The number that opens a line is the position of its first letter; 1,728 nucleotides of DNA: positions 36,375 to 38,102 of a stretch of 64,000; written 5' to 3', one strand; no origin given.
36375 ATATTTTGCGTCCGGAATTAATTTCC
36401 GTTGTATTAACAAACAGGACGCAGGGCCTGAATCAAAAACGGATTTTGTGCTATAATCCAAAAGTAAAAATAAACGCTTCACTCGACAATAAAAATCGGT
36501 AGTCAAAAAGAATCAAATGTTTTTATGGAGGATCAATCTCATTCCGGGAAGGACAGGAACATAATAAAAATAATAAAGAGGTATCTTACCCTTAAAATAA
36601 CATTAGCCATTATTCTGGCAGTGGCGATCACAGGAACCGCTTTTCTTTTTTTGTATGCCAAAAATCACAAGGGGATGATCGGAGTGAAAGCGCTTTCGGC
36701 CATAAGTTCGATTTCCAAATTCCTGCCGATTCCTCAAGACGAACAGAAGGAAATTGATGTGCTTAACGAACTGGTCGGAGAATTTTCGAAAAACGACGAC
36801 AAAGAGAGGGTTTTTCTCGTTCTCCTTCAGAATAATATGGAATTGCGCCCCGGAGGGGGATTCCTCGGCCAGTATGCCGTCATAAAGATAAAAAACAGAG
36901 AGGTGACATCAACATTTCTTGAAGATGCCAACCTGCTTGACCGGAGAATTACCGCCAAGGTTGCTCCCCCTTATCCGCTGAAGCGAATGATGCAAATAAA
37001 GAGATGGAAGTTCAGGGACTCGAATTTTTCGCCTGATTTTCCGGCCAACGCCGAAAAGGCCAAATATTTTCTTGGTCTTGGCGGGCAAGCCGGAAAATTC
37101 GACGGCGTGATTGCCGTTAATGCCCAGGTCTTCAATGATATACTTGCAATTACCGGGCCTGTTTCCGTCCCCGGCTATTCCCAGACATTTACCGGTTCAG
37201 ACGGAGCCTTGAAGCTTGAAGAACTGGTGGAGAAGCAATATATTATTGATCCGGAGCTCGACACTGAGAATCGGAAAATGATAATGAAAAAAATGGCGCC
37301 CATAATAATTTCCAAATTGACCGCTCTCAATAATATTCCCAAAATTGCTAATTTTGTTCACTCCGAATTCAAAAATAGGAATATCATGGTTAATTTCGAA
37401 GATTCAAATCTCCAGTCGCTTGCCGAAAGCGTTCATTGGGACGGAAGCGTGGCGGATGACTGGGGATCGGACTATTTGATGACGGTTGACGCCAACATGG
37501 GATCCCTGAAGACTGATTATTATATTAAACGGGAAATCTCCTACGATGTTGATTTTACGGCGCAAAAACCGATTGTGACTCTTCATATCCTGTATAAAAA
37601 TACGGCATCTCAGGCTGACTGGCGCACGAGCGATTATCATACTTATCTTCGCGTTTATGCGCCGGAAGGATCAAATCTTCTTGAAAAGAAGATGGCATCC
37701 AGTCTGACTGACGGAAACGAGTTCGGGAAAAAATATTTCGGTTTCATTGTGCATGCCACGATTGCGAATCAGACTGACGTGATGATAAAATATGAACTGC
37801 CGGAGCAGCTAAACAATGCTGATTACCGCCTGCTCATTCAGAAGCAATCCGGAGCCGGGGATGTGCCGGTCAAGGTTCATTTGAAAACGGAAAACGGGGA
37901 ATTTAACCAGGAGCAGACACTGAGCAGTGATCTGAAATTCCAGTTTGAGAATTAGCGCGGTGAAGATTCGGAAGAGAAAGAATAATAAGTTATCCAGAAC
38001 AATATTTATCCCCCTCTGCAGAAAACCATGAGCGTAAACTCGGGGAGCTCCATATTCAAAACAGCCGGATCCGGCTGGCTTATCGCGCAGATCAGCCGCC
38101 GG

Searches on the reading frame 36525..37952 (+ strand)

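Call 79: search_protein_families(library=pfam, proteins=[window:36525-37952:+], max_evalue=0.001)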
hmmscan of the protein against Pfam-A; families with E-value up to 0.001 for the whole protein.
window:36525-37952:+ (476 aa): 1 family
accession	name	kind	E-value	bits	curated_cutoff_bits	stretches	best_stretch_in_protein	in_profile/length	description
PF13196.11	DUF4012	-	1.3e-21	78.1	28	1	93-226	2-134/144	Protein of unknown function (DUF4012)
